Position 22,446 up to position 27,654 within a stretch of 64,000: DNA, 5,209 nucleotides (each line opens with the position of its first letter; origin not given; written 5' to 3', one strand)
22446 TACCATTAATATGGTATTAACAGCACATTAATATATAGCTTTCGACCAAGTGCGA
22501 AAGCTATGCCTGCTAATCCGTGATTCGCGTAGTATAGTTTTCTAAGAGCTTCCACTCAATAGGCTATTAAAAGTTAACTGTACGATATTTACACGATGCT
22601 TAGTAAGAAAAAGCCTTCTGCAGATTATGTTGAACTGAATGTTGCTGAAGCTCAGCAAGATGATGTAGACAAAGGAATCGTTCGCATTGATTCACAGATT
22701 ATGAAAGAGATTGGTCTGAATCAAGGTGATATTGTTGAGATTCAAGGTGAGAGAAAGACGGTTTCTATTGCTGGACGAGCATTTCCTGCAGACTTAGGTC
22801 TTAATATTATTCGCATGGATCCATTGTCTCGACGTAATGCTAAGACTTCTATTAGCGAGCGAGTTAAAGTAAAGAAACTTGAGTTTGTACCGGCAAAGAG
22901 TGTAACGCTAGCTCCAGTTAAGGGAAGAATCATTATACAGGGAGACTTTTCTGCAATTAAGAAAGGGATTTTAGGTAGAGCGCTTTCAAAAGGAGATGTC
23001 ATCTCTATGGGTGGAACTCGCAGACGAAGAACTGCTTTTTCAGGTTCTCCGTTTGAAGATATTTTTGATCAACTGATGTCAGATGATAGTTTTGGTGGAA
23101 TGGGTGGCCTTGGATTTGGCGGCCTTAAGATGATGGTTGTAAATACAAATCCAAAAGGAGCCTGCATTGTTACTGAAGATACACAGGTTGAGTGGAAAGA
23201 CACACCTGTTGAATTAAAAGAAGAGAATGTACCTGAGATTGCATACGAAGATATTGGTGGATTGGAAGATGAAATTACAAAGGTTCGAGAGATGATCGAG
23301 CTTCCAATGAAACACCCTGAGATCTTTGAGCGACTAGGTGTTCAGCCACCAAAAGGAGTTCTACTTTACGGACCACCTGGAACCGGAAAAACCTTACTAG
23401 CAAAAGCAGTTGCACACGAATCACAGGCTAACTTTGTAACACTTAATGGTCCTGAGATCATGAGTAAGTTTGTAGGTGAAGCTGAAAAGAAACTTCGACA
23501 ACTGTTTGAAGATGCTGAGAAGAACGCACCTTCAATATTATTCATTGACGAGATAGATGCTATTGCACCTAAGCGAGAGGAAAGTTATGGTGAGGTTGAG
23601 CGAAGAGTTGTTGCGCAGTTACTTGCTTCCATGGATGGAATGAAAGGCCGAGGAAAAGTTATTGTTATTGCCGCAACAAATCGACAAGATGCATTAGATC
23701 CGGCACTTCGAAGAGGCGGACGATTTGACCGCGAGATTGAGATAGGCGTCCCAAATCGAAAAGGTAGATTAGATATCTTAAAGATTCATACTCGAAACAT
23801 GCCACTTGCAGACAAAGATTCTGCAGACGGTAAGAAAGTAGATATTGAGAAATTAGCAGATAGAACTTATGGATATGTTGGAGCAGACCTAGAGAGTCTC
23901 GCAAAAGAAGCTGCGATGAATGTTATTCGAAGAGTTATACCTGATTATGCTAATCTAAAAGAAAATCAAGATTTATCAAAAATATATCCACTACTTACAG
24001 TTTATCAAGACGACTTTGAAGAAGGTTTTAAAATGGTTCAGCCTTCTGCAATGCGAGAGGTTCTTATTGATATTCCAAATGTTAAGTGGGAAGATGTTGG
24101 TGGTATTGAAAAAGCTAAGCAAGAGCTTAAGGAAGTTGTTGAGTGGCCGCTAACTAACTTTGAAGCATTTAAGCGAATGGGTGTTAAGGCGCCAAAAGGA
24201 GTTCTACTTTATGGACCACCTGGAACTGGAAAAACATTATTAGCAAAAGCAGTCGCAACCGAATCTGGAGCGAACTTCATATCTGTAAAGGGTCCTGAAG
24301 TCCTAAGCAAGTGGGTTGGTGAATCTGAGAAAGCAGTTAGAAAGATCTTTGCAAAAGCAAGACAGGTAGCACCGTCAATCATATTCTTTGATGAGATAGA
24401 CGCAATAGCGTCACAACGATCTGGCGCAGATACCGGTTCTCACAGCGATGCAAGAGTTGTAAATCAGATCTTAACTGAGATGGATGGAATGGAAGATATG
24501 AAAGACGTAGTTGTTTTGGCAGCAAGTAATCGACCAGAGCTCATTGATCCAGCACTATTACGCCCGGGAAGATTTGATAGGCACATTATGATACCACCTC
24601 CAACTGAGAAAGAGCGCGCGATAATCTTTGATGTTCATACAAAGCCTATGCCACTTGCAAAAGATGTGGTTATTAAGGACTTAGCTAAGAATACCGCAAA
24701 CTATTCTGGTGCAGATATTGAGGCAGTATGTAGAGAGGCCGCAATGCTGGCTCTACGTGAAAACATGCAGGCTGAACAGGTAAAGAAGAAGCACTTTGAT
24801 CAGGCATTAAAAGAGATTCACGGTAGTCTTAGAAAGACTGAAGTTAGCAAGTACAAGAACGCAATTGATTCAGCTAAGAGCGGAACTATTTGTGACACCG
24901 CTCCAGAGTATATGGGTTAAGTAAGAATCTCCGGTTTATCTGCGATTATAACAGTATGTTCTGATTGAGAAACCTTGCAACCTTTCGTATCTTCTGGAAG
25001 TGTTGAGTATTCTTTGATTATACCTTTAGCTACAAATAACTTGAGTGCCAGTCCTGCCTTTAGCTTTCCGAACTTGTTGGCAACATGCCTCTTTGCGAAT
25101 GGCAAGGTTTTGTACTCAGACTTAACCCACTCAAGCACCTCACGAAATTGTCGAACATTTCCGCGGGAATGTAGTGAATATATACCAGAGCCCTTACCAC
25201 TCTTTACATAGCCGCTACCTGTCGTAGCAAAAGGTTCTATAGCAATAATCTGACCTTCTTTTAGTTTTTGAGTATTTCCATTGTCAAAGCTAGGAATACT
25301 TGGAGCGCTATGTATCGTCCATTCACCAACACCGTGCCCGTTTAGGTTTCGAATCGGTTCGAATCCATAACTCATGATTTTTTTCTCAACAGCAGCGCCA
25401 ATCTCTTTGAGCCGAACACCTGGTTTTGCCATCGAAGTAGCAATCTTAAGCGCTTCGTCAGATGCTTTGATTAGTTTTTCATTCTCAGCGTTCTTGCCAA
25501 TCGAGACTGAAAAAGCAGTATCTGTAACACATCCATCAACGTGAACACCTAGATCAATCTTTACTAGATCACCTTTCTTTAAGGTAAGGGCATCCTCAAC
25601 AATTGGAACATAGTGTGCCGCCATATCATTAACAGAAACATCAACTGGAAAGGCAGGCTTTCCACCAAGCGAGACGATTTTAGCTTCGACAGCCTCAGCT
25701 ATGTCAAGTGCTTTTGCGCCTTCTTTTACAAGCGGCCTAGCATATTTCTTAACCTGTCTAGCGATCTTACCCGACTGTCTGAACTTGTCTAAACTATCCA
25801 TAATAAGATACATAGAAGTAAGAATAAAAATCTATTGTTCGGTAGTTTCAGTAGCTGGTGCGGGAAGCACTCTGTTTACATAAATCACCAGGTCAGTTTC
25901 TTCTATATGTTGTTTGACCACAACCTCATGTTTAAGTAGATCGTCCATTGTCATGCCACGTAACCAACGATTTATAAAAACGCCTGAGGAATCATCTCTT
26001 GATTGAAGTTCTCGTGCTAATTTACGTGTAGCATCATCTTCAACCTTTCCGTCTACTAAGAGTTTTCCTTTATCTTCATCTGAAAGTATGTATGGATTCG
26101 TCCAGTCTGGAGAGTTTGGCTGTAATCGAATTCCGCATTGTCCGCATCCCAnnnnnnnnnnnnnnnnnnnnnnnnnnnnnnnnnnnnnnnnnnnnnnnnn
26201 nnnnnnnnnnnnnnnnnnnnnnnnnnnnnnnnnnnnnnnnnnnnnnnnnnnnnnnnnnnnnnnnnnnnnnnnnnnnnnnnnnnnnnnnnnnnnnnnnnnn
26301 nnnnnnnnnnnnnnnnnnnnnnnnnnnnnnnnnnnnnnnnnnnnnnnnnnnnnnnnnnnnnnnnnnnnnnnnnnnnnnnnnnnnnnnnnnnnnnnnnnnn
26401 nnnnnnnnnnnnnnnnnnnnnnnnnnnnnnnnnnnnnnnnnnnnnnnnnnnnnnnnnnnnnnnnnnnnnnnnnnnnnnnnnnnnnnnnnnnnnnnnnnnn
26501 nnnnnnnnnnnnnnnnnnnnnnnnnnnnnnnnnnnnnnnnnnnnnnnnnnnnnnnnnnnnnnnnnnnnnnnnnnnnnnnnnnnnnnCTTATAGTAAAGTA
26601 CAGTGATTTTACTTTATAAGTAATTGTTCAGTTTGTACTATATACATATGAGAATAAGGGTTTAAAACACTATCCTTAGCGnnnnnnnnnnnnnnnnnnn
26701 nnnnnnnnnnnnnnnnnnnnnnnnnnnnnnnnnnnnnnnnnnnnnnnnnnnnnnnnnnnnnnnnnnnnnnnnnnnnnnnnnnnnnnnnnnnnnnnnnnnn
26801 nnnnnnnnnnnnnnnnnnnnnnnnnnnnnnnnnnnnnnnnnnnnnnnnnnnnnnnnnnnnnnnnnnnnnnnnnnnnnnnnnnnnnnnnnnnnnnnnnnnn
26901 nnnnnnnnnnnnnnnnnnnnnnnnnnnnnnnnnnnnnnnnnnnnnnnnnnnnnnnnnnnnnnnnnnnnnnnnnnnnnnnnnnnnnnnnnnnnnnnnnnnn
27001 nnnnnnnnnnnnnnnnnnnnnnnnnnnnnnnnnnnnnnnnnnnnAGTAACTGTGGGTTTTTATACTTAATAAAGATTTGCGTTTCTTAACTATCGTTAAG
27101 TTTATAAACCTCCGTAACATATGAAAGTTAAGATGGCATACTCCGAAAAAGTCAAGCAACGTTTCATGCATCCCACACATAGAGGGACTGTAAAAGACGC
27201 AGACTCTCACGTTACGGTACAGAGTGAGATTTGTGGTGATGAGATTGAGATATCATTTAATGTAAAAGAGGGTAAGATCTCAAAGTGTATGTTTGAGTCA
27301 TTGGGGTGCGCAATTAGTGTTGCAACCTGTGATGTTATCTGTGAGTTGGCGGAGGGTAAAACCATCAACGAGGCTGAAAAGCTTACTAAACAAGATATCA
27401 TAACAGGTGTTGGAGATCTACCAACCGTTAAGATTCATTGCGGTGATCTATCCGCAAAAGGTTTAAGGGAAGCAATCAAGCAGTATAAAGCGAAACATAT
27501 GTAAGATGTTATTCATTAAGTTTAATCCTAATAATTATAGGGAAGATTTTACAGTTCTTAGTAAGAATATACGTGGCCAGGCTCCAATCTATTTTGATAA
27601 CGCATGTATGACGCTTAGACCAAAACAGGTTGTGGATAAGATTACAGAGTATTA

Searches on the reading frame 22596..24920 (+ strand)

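Call 59: search_protein_families(library=pfam, proteins=[window:22596-24920:+], max_evalue=0.00001)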
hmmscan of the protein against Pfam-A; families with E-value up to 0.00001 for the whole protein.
window:22596-24920:+ (774 aa): 27 families (the best 25 are shown)
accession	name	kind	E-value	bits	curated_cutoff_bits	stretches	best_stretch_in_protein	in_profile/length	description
PF00004.35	AAA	-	5.1e-100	331.5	21.2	2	255-384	1-130/131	ATPase family associated with various cellular activities (AAA)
PF17862.7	AAA_lid_3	-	1.5e-31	107.9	27.2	2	690-735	1-44/45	AAA+ lid domain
PF02359.24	CDC48_N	-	4.5e-25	88.1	35.1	1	13-96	1-84/85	Cell division protein 48 (CDC48), N-terminal domain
PF05496.18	RuvB_N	-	2.6e-17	63.5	27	1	254-340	35-114/159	Holliday junction DNA helicase RuvB P-loop domain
PF13191.12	AAA_16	-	2.2e-14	54.7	32.6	1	251-358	23-138/167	AAA ATPase domain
PF07728.20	AAA_5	-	2e-13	51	22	0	254-373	1-137/139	AAA domain (dynein-related subfamily)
PF07724.20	AAA_2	-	5.7e-11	43.2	27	0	255-347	6-100/166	AAA domain (Cdc48 subfamily)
PF06068.19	TIP49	-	6.3e-11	42.5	23.8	0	532-581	49-100/347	TIP49 P-loop domain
PF13173.12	AAA_14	-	2.9e-10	40.7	27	0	255-323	5-74/129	AAA domain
PF13671.12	AAA_33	-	2.1e-09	38.2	27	0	255-363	2-80/143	AAA domain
PF13401.12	AAA_22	-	5.2e-09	36.9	27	0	255-323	8-96/130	AAA domain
PF13521.12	AAA_28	-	7e-09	36.5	27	0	255-306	2-49/164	AAA domain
PF02933.23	CDC48_2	-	1.2e-08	34.9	22.4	1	115-206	3-63/64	Cell division protein 48 (CDC48), domain 2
PF20720.3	nSTAND3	-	4.1e-08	33.5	27.2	0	255-304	20-71/155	Novel STAND NTPase 3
PF00910.28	RNA_helicase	-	7.7e-08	33.2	21.5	0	255-288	1-34/105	RNA helicase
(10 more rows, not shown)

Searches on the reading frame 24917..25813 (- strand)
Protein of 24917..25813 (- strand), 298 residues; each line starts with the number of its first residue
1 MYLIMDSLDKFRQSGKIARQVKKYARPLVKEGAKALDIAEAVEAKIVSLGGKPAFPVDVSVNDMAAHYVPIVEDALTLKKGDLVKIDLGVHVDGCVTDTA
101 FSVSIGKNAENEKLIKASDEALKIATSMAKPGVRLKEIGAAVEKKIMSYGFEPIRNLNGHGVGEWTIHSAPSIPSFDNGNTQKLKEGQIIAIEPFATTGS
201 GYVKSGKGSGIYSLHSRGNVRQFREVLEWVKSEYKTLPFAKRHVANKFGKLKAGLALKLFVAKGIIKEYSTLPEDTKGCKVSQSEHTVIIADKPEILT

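Call 59: search_protein_families(library=pfam, proteins=[window:24917-25813:-], max_evalue=0.00001)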
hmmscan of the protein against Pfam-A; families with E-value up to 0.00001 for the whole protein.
window:24917-25813:- (298 aa): 1 family
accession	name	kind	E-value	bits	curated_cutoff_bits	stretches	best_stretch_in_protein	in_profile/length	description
PF00557.29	Peptidase_M24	-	4.4e-38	131.6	23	1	10-211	2-189/208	Metallopeptidase family M24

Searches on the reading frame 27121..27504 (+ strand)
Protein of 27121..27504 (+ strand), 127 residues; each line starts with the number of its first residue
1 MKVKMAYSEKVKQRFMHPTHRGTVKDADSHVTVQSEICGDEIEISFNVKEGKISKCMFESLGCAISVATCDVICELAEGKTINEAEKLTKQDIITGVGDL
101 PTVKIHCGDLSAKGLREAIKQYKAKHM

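Call 60: search_protein_families(library=pfam, proteins=[window:27121-27504:+], max_evalue=0.00001)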
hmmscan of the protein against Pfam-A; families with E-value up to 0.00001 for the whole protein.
window:27121-27504:+ (127 aa): 1 family
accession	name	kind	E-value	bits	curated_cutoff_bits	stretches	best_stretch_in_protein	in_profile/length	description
PF01592.21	NifU_N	-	2.6e-32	112.1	22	1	6-126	1-124/127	NifU-like N terminal domain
